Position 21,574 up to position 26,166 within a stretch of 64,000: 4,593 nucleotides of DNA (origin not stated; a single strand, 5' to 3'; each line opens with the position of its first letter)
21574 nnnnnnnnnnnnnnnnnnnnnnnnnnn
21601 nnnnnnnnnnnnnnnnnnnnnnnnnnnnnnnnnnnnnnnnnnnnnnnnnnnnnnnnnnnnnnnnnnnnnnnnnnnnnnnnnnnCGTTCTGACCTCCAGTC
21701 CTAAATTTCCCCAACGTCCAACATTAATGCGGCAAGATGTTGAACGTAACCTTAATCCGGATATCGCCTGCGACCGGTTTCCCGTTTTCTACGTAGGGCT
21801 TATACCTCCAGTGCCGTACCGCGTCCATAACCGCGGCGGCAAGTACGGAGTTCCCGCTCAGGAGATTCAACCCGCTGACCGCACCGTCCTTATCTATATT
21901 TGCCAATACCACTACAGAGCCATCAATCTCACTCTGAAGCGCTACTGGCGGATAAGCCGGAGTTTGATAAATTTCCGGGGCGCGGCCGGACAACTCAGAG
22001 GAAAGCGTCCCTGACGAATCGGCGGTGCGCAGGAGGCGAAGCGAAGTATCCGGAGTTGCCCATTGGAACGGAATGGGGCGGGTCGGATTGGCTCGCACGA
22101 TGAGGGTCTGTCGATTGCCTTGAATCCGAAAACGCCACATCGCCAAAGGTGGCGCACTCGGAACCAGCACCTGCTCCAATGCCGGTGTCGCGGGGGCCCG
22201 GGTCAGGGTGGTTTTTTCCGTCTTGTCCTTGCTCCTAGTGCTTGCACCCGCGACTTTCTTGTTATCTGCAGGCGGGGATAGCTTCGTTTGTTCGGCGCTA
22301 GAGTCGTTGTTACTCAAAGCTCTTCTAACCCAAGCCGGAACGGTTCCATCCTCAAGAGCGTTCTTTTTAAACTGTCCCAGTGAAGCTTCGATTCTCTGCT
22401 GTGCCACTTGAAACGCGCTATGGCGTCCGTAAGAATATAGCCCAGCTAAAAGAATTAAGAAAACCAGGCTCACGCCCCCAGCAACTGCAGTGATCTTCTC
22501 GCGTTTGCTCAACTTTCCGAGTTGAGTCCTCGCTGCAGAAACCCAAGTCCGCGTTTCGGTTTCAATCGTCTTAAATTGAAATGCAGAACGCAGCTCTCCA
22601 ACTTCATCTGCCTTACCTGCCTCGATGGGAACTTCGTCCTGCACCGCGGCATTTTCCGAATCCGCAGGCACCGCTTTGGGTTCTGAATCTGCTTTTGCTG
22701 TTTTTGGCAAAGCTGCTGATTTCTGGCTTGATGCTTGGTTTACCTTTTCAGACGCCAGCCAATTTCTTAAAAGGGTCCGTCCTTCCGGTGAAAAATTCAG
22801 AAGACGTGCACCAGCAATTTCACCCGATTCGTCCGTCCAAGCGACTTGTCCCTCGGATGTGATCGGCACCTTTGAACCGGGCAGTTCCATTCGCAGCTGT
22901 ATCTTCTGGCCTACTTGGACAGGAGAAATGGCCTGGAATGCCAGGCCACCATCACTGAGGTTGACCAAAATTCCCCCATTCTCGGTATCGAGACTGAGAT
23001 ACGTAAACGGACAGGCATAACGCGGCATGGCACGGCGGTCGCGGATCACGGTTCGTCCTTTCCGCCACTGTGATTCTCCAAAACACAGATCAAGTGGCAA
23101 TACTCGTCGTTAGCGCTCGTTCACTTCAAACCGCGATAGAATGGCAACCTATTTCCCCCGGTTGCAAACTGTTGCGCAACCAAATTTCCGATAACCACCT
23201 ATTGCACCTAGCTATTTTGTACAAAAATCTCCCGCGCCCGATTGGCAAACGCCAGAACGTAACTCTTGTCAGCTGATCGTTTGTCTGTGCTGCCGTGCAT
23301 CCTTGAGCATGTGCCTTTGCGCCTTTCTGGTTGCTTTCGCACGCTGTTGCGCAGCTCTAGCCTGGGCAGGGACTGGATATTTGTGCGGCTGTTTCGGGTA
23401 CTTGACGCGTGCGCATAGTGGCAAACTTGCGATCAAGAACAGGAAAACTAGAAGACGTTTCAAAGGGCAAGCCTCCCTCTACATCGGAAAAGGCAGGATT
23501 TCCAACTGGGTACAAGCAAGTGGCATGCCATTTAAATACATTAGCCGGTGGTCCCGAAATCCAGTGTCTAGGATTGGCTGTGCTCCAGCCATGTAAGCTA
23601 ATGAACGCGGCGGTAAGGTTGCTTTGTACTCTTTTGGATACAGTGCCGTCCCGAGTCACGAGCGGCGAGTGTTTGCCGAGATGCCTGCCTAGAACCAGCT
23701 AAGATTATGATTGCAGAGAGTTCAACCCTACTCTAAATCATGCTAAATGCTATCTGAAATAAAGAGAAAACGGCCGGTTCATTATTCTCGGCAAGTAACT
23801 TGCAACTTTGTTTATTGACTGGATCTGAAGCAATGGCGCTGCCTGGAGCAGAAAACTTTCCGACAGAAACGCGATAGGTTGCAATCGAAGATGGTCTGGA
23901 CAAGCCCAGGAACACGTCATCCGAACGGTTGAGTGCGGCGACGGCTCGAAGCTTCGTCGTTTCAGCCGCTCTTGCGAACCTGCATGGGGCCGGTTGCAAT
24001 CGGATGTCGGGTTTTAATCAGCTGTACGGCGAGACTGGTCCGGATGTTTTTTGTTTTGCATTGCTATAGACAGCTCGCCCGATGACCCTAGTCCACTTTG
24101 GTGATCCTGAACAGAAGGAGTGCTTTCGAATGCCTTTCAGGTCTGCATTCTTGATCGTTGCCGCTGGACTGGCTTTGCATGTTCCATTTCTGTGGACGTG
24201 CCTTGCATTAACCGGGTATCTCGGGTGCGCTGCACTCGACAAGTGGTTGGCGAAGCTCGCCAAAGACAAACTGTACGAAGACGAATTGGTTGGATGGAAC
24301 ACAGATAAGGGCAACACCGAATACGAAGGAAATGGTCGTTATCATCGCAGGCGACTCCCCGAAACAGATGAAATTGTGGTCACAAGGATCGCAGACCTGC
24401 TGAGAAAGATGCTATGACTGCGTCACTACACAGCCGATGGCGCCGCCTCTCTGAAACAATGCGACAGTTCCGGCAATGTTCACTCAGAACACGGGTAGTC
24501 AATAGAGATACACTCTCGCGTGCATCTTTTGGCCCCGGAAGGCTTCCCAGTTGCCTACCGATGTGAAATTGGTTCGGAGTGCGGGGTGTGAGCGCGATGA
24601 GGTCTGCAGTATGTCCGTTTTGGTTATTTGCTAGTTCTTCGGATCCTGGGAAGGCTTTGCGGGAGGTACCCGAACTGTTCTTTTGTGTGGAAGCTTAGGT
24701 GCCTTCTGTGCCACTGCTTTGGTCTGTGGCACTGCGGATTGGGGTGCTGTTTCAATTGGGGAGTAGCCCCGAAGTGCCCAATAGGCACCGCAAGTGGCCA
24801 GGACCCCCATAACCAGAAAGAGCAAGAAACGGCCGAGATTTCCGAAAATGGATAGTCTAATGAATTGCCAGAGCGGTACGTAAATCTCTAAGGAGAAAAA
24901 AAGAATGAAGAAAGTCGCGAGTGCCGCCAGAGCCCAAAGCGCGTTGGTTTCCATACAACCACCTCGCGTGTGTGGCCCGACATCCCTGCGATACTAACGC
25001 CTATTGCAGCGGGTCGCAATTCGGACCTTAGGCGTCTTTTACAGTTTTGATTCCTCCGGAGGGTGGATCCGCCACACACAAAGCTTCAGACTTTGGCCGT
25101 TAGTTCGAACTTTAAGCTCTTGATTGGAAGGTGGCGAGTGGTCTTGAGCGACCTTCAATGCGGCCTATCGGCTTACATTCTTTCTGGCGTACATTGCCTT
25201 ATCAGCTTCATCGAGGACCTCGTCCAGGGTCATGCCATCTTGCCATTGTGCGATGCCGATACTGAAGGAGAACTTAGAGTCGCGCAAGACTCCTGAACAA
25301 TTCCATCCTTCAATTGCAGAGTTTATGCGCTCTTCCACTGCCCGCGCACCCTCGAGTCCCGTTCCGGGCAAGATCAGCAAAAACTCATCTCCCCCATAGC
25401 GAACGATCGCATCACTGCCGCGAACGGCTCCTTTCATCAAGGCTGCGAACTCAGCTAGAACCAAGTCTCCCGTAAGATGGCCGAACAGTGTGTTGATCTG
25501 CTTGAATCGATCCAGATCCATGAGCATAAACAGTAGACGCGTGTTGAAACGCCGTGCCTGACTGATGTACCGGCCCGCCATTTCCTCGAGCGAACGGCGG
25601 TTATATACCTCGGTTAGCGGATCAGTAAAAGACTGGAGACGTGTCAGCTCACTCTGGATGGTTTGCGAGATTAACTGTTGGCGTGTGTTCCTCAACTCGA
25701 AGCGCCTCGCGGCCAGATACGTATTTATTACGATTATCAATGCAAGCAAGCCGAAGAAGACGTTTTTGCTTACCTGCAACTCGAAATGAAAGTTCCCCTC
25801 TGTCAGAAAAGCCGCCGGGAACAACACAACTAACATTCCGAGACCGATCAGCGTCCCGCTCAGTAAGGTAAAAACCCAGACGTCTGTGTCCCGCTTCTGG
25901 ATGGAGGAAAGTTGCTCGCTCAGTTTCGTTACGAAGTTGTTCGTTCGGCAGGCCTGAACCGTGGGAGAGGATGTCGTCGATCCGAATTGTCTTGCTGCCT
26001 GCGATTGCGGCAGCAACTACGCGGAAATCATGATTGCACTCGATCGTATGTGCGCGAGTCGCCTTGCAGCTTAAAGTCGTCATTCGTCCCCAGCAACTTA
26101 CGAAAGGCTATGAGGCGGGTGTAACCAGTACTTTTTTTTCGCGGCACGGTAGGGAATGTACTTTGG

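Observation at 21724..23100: PilZ - transmembrane - TonB_C fusion: a c-di-GMP receptor wired to a periplasmic TonB-type domain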

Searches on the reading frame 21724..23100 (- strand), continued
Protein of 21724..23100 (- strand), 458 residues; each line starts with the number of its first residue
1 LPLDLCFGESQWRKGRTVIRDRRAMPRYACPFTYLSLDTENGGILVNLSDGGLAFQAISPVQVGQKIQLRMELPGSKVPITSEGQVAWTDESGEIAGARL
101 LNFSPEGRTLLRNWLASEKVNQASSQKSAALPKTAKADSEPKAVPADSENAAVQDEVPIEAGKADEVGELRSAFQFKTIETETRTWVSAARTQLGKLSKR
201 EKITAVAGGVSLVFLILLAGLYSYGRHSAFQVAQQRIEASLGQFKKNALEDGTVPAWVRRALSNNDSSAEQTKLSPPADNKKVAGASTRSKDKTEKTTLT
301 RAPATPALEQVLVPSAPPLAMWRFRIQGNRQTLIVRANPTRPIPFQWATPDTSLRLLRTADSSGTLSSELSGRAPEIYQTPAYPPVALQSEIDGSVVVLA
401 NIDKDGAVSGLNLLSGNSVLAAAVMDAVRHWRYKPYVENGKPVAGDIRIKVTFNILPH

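Call 86: find_homologous_proteins(query=A1, max_evalue=1e-10)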
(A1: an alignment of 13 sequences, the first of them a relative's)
Query A1 (13 sequences) (441 aa, profile of the alignment): 18 proteins with E <= 1e-10 among 8000 candidates.
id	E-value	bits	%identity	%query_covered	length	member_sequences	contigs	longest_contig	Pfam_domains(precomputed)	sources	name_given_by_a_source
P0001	9.6e-158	545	100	100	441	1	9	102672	PF07238.20,PF03544.20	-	-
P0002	5.8e-148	512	63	98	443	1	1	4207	PF07238.20,PF03544.20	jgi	jgi:TonB family protein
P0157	3.8e-125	437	40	23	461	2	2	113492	PF07238.20,PF03544.20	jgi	jgi:TonB family protein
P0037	2.7e-122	428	30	99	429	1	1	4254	PF07238.20,PF03544.20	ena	-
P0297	2.5e-110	388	27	99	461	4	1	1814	PF07238.20,PF03544.20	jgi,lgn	jgi:hypothetical protein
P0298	1.3e-108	383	44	23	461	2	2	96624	PF07238.20,PF03544.20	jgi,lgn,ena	-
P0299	1.4e-95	340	42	17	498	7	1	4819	PF07238.20,PF03544.20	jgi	jgi:TonB family protein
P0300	2.6e-89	319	28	99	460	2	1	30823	PF07238.20,PF03544.20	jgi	jgi:TonB family protein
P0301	1.4e-88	317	40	23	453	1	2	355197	PF07238.20,PF03544.20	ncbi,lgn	ncbi:MAG: TonB family protein [Candidatus Acidiferrales bacterium]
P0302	3.1e-88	315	33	32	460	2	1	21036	PF07238.20,PF03544.20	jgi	jgi:TonB family protein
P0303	2.9e-85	306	39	22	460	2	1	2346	PF07238.20,PF03544.20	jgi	jgi:TonB family protein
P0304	7.1e-85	304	38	23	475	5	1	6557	PF07238.20,PF03544.20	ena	-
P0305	7.3e-85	304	38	22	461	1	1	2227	PF07238.20,PF03544.20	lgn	-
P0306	5.4e-83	298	43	23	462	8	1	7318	PF07238.20,PF03544.20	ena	-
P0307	1.3e-81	294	27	99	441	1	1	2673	PF07238.20,PF03544.20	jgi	-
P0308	2.5e-54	204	34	21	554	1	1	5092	PF07238.20,PF03544.20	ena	-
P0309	1.2e-26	112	47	18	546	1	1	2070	PF03544.20,PF00072.31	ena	-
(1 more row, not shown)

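Call 97: search_protein_families(library=pfam, proteins=[L012:2179-2937:+, L035:1939-2406:+], max_evalue=0.001)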
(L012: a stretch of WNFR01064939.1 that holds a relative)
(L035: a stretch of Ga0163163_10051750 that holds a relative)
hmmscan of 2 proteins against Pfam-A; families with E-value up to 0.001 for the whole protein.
L012:2179-2937:+ (252 aa): 1 family
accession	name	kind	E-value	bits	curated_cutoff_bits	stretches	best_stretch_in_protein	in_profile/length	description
PF01618.21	MotA_ExbB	-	1.1e-33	116.1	22.9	1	102-233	3-126/127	MotA/TolQ/ExbB proton channel family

L035:1939-2406:+ (155 aa): 1 family
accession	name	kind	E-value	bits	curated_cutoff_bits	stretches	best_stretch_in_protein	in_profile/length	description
PF02472.21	ExbD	-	1.6e-25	90.1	25.4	1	13-136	5-126/128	Biopolymer transport protein ExbD/TolR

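Call 101: search_protein_families(library=pfam, proteins=[P0017, P0002, P0018, P0047, P0309], max_evalue=0.1)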
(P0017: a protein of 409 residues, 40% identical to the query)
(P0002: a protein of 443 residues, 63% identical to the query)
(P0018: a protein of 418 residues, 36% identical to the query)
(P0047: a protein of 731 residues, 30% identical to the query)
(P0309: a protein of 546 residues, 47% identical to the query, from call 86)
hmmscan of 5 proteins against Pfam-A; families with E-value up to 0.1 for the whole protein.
P0017 (409 aa): 2 families
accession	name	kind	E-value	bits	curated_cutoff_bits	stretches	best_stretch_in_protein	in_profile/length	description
PF07238.19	PilZ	-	4.3e-06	27.4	22.5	1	5-98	2-99/102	PilZ domain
PF03544.19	TonB_C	-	0.00057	20.7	24.6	1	342-406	11-77/79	Gram-negative bacterial TonB protein C-terminal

P0002 (443 aa): 2 families
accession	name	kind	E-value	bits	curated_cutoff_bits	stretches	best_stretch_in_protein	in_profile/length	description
PF03544.19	TonB_C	-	4.4e-13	49.9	24.6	1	365-439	2-78/79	Gram-negative bacterial TonB protein C-terminal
PF07238.19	PilZ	-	1.9e-08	35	22.5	1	17-92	23-101/102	PilZ domain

P0018 (418 aa): 2 families
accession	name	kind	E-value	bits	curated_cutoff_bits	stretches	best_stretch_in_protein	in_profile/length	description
PF03544.19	TonB_C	-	2.3e-16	60.4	24.6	1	341-413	2-77/79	Gram-negative bacterial TonB protein C-terminal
PF07238.19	PilZ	-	7.5e-09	36.3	22.5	1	4-100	1-101/102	PilZ domain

P0047 (731 aa): 6 families
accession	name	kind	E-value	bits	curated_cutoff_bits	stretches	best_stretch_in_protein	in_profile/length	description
PF07238.19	PilZ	-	4.7e-19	69.1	22.5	2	207-302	1-100/102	PilZ domain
PF03544.19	TonB_C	-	6.9e-16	58.9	24.6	1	649-723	3-79/79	Gram-negative bacterial TonB protein C-terminal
PF20242.3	Emfourin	-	0.019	15.8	27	0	273-318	7-53/91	Emfourin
PF11862.13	DUF3382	-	0.027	15.2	28.9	1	407-450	35-78/97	Domain of unknown function (DUF3382)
PF06519.16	TolA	-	0.061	14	25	0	664-707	39-82/96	TolA C-terminal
PF07131.17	DUF1382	-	0.091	13.3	27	0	91-103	21-33/60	Protein of unknown function (DUF1382)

P0309 (546 aa): 5 families
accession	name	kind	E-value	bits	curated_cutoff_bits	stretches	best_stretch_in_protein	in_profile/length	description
PF03544.19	TonB_C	-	2.9e-22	79.4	24.6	1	469-544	2-79/79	Gram-negative bacterial TonB protein C-terminal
PF00072.30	Response_reg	-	1.9e-05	25.2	30.2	1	12-108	8-105/111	Response regulator receiver domain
PF23198.2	PDE8A_N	-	0.00075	19.9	29.6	1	6-84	14-94/147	PDE8A-like, N-terminal domain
PF21332.3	AmiR_N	-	0.037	14.5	27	1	38-106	32-100/111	AmiR, N-terminal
PF06519.16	TolA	-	0.073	13.7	25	0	487-522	41-76/96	TolA C-terminal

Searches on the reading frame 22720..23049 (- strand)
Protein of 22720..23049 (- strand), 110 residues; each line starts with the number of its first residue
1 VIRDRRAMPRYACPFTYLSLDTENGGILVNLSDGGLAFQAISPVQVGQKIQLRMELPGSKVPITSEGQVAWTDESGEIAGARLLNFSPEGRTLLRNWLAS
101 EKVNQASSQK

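Call 79: search_solved_structures(query=window:22720-23049:-, max_evalue=10, show_alignments=4)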
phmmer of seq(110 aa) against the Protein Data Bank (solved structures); distinct sequences matched with E-value up to 10: 3.
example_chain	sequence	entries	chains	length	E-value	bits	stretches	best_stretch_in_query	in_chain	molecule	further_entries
4rt1_A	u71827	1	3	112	0.073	16.4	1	16-100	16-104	Alginate biosynthesis protein Alg44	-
4rt0_A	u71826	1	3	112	0.14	15.5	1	16-100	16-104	Alginate biosynthesis protein Alg44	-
4xrn_A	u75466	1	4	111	0.2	15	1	16-99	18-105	Alginate biosynthesis protein Alg44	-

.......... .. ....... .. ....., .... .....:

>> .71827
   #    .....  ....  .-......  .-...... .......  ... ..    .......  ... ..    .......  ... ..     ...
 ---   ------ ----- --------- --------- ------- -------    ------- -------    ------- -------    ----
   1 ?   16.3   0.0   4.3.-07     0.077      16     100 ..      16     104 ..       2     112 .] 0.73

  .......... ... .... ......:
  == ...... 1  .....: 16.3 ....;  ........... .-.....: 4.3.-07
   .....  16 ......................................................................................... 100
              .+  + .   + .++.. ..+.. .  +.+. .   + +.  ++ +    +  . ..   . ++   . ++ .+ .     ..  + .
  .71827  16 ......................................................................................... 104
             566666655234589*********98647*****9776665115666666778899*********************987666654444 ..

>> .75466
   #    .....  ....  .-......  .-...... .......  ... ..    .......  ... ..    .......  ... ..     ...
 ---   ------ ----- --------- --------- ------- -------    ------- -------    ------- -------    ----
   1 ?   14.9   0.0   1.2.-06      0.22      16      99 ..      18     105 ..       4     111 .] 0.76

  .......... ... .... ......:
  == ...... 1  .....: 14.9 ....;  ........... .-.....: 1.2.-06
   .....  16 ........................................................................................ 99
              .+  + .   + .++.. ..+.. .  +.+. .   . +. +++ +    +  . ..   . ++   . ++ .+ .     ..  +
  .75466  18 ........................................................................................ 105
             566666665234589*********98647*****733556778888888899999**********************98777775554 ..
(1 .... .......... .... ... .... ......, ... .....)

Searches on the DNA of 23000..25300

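Call 78: search_rna_families(source=window, start=23000, end=25300, threshold=evalue, max_evalue=1)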
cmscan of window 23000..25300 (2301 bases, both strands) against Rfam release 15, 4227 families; matches with E-value up to 1: 0.
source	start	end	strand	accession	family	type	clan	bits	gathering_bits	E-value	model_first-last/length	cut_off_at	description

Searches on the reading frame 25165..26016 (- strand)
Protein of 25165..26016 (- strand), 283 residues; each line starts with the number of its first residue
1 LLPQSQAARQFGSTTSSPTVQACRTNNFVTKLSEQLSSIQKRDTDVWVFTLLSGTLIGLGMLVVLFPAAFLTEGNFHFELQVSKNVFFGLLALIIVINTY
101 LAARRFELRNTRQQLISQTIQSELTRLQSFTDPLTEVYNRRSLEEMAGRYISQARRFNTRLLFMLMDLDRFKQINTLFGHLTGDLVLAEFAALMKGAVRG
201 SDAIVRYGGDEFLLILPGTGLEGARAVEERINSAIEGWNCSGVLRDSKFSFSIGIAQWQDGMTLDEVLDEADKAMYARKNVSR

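Call 3: search_protein_families(library=pfam, proteins=[window:25165-26016:-], max_evalue=0.1)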
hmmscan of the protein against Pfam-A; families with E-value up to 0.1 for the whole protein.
window:25165-26016:- (283 aa): 2 families
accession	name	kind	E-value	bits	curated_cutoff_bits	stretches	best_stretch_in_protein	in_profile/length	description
PF00990.26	GGDEF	-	6.6e-40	137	23.8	1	130-280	2-156/161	Diguanylate cyclase, GGDEF domain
PF22335.1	Cas10-Cmr2_palm2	-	0.00037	21.1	27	1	199-280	48-125/133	Cas10/Cmr2, second palm domain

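Call 4: search_protein_families(library=ncbifam, proteins=[window:25165-26016:-], max_evalue=0.1)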
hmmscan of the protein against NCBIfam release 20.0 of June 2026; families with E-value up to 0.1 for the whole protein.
window:25165-26016:- (283 aa): 23 families
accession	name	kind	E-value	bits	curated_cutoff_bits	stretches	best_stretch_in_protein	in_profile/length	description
TIGR00254.1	GGDEF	domain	2.8e-39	134.5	37.4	1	128-281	4-159/168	diguanylate cyclase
NF038266.1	diguan_SiaD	equivalog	1.1e-38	133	290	1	126-282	91-248/252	biofilm regulation diguanylate cyclase SiaD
NF007380.0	PRK09894.1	equivalog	2.4e-37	128.9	256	1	117-283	117-281/296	diguanylate cyclase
NF007135.0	PRK09581.1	equivalog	1.2e-36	126.6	474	1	107-282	271-448/457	PleD family two-component system response regulator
NF007423.1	PRK09966.1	equivalog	4.5e-32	111.4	325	1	107-279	220-390/390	diguanylate cyclase DgcN/YfiN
NF051473.1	DigCycDgcsShew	equivalog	4.8e-32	111.5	400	1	118-280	124-282/291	diguanylate cyclase DgcS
NF040885.1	diguan_DgcJ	equivalog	9.2e-31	107.2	500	1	78-280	294-487/493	diguanylate cyclase DgcJ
NF007298.0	PRK09776.1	equivalog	1.1e-28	99.7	1135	1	119-283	675-839/1111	diguanylate cyclase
NF047654.1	DiguCycDgcRLepto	equivalog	2.5e-27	95.6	500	1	126-281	130-288/295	diguanylate cyclase DgcR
NF041606.1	dguan_cyc_DgcA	equivalog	8.7e-26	90.7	370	1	154-282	203-332/340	diguanylate cyclase DgcA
NF011955.1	PRK15426.1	equivalog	1.9e-25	89.1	408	1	119-280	389-552/564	cellulose biosynthesis regulator diguanylate cyclase DgcQ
NF007599.0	PRK10245.1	equivalog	7.2e-23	80.6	402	1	126-283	207-364/371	diguanylate cyclase AdrA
NF007474.0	PRK10060.1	equivalog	6.3e-20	70.9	782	1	121-281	230-387/663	cyclic di-GMP phosphodiesterase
NF045675.1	PhdiestaseDibA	equivalog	2.1e-18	66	980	1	120-281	195-356/623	phosphodiesterase DibA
NF053781.1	cdiGMPphdstlr2612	equivalog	8.6e-17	60.1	1600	1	120-280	832-993/1268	Tlr1612 family c-di-GMP phosphodiesterase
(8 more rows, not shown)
